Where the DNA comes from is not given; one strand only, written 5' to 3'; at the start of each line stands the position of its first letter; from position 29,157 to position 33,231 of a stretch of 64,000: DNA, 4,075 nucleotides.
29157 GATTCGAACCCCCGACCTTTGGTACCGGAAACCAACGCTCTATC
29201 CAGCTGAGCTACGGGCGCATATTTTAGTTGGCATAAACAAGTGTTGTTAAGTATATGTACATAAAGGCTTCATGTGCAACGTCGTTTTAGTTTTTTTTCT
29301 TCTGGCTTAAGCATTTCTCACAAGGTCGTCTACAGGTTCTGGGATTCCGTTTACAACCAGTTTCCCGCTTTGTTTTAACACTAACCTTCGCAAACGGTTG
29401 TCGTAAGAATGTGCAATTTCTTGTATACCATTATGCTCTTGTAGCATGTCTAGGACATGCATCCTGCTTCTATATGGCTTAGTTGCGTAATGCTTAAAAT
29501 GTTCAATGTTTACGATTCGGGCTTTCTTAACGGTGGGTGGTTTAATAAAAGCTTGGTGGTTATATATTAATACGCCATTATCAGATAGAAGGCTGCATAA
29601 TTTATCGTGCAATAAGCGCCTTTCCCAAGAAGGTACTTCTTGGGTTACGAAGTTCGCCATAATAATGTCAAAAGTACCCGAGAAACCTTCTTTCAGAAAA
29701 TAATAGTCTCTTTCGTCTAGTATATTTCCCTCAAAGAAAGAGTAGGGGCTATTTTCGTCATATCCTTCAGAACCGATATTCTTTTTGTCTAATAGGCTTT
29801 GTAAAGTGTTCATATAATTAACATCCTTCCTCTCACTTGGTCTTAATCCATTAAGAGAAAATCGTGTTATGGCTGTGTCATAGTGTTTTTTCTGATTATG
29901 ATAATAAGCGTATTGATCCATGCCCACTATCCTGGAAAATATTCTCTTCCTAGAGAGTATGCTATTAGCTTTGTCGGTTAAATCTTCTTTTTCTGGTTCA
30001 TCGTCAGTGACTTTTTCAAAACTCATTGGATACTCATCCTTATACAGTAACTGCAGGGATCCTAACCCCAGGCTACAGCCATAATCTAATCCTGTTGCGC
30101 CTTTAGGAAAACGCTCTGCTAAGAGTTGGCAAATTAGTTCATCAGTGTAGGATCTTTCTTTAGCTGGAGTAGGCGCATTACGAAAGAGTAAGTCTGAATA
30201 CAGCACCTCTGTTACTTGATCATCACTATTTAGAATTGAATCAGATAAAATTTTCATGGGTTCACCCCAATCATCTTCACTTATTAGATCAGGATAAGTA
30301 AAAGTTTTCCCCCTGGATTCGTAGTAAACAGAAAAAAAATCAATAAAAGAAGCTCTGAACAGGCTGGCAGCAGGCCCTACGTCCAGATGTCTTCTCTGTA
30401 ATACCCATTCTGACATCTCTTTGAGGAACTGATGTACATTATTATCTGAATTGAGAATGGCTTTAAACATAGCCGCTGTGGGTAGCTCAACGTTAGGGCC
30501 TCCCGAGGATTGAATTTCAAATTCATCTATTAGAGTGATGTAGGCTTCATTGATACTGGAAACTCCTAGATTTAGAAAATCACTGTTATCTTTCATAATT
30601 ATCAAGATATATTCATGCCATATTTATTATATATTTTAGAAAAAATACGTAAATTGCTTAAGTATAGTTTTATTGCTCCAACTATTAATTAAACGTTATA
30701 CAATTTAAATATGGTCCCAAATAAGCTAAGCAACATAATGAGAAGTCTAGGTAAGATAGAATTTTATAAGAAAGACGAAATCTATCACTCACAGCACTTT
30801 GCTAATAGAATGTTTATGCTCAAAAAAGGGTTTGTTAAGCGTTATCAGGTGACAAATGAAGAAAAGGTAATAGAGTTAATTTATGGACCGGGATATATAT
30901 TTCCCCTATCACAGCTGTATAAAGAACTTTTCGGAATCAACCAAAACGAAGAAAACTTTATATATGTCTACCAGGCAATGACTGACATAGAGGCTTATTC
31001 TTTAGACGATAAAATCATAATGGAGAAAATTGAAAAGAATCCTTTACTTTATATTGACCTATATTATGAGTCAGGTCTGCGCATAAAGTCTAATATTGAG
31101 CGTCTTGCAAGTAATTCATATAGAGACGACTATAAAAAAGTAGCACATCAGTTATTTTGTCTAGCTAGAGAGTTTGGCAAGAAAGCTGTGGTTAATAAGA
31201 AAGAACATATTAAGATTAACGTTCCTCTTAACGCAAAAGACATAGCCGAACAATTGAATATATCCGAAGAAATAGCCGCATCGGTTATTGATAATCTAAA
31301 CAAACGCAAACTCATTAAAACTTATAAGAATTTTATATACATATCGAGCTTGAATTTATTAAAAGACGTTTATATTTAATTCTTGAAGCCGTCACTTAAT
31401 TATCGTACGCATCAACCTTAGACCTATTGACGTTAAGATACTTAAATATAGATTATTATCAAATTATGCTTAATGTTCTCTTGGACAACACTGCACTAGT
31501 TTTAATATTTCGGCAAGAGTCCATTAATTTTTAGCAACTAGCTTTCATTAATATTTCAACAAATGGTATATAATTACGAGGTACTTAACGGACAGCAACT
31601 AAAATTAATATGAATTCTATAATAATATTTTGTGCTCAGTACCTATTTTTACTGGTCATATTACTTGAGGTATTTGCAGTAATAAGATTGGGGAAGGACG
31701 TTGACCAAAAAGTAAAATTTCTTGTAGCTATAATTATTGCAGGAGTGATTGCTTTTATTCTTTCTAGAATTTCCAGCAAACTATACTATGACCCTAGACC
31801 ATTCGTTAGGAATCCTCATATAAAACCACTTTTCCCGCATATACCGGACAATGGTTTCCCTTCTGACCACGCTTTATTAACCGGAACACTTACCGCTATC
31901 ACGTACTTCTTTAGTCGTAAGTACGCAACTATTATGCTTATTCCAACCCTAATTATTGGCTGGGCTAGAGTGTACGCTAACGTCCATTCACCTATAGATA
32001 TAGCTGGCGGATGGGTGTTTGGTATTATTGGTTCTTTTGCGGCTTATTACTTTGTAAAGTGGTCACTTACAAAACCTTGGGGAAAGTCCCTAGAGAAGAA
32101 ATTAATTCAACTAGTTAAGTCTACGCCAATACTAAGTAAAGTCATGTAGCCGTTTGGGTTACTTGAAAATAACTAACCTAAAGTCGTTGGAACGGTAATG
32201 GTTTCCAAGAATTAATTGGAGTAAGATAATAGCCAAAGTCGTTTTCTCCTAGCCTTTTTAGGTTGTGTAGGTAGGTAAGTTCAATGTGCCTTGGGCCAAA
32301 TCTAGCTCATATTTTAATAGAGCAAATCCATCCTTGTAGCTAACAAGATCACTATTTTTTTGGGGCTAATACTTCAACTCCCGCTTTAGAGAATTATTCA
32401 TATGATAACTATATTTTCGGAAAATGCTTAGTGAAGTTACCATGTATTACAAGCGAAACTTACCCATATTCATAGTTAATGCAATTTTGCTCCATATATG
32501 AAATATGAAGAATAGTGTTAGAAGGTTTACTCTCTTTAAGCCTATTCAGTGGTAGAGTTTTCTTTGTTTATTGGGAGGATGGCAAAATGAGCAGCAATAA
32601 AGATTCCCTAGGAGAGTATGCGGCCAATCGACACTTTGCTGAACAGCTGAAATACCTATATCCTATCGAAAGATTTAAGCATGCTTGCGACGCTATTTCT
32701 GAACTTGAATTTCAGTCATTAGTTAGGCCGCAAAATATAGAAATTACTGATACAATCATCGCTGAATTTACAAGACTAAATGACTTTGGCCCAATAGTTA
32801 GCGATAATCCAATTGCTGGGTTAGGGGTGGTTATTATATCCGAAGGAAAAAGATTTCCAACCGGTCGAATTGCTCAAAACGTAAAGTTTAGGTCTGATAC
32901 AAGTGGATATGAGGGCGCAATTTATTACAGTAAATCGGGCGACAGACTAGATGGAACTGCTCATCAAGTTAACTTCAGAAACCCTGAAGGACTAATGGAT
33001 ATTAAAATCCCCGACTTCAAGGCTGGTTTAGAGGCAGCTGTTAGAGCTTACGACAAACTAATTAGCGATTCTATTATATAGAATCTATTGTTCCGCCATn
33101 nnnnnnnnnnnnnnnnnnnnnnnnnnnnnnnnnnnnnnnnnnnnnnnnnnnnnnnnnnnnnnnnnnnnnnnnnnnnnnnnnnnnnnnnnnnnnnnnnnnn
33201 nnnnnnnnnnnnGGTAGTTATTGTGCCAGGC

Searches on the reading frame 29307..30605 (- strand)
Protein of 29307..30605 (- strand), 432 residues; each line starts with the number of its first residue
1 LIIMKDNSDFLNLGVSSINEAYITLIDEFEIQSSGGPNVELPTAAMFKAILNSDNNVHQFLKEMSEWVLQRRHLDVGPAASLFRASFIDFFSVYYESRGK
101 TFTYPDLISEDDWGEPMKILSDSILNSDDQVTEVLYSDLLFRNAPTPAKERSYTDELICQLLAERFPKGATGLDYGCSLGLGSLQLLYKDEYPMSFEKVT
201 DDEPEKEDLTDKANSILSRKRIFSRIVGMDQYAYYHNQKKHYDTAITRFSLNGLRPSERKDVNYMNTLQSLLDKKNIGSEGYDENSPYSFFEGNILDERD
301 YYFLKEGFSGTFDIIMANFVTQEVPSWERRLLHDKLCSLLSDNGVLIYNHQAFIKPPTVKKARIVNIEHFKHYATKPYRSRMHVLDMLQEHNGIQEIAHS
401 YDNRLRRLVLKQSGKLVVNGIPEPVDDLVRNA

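Call 11: search_protein_families(library=pfam, proteins=[window:29307-30605:-], max_evalue=0.01)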
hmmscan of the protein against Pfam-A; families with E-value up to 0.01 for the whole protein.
window:29307-30605:- (432 aa): 1 family
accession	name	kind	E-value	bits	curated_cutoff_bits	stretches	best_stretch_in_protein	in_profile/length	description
PF13489.12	Methyltransf_23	-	0.00017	21.8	27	1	155-348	6-116/164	Methyltransferase domain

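Call 67: search_protein_families(library=pfam, proteins=[window:29307-30605:-], max_evalue=0.1)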
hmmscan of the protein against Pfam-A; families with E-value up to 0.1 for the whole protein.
window:29307-30605:- (432 aa): 1 family
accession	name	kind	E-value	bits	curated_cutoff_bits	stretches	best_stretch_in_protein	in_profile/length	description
PF13489.12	Methyltransf_23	-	0.00017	21.8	27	1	155-348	6-116/164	Methyltransferase domain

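Call 89: search_protein_families(library=phrogs, proteins=[window:29307-30605:-], max_evalue=0.001)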
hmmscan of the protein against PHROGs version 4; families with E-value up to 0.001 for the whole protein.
window:29307-30605:- (432 aa): 0 families

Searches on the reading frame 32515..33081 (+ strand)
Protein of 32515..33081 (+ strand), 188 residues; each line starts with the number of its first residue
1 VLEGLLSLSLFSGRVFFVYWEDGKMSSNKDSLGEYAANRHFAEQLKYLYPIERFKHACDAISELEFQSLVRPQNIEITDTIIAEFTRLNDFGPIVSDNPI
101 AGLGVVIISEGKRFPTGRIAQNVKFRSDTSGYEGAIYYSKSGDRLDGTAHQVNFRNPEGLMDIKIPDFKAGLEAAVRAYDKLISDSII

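Call 11: search_protein_families(library=pfam, proteins=[window:32515-33081:+], max_evalue=0.01)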
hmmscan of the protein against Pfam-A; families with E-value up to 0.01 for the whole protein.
window:32515-33081:+ (188 aa): 0 families

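Call 20: find_encoding_contigs(protein=window:32515-33081:+, flank=10000, max_places=10)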
Protein window:32515-33081:+ (188 aa): 15 contigs read that carry it; 4 places shown.
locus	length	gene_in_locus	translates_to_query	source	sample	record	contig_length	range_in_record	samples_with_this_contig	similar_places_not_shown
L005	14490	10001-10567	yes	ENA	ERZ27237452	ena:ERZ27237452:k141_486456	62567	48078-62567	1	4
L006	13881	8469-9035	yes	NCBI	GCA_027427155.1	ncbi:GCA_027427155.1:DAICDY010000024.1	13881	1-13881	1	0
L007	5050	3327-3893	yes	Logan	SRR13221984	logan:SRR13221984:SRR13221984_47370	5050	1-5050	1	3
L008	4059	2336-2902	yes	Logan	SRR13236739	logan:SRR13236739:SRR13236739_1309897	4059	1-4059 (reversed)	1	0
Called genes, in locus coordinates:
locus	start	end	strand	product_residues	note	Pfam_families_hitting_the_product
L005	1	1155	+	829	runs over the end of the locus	PF00690:Cation_ATPase_N, PF00122:E1-E2_ATPase, PF00702:Hydrolase, PF13246:Cation_ATPase, PF00689:Cation_ATPase_C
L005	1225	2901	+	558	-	PF03816:LytR_cpsA_psr, PF13399:LytR_C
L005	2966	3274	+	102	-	-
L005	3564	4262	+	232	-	PF01476:LysM, PF06737:Transglycosylas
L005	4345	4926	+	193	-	PF03358:FMN_red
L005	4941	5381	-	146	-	PF00293:NUDIX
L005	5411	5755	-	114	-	PF02325:CCB3_YggT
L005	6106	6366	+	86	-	PF01402:RHH_1 (weak)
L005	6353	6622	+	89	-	PF05016:ParE_toxin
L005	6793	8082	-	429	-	-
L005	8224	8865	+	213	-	PF13545:HTH_Crp_2 (weak)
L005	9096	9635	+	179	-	PF01569:PAP2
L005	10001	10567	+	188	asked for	-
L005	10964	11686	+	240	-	PF18765:Polbeta (weak)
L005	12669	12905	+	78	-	-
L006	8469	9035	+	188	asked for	-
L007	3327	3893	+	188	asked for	-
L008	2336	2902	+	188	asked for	-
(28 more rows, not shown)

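Call 67: search_protein_families(library=pfam, proteins=[window:32515-33081:+], max_evalue=0.1)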
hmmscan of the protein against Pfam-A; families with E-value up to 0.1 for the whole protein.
window:32515-33081:+ (188 aa): 0 families

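Call 89: search_protein_families(library=phrogs, proteins=[window:32515-33081:+], max_evalue=0.001)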
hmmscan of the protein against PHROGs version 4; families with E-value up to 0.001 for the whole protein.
window:32515-33081:+ (188 aa): 0 families
